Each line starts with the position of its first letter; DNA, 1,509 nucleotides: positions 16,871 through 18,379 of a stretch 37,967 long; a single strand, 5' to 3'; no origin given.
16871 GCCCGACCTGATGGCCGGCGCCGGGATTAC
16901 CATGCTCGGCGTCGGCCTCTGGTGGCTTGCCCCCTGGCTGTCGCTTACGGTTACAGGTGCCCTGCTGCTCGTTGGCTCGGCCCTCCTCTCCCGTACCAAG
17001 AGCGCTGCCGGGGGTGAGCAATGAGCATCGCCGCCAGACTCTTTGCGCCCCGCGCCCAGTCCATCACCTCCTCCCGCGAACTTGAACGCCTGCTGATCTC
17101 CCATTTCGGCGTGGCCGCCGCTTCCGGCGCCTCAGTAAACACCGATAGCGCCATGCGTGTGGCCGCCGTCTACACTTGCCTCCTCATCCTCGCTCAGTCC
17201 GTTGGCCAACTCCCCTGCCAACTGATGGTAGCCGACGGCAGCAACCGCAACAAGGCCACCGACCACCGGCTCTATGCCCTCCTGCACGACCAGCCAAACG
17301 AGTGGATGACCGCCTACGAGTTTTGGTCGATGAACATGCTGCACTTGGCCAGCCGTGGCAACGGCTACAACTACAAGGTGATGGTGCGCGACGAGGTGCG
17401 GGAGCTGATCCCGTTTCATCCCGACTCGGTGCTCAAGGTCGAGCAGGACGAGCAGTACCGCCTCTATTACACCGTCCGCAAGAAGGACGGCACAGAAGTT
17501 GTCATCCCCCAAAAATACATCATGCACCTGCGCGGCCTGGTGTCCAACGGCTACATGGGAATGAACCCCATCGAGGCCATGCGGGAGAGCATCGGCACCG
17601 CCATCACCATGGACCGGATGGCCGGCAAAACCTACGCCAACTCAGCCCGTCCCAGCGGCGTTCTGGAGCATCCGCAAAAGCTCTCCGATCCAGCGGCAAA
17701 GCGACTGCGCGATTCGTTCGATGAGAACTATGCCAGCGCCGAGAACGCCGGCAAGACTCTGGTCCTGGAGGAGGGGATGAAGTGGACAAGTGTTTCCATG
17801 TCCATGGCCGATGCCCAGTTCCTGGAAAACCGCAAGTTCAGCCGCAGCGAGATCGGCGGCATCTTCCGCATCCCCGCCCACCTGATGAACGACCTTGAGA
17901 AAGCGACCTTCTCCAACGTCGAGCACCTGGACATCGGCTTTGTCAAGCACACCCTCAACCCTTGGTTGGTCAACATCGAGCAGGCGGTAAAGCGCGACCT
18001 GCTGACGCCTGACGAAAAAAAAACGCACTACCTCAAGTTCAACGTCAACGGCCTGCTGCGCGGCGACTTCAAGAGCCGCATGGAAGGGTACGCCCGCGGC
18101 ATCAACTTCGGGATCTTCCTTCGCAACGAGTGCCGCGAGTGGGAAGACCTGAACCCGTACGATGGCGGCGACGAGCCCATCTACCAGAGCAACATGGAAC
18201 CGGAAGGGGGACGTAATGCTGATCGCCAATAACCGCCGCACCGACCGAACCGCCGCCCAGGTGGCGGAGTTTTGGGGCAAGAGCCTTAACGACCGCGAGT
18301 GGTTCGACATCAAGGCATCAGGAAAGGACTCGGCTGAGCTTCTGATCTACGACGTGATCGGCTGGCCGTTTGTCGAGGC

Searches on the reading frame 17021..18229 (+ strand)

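Call 10: search_protein_families(library=pfam, proteins=[window:17021-18229:+], max_evalue=0.01)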
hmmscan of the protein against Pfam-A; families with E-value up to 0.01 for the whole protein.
window:17021-18229:+ (403 aa): 1 family
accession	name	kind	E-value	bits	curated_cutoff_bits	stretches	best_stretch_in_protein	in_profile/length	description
PF04860.17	Phage_portal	-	1.5e-106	356.7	39.1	1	49-376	2-321/321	Phage portal protein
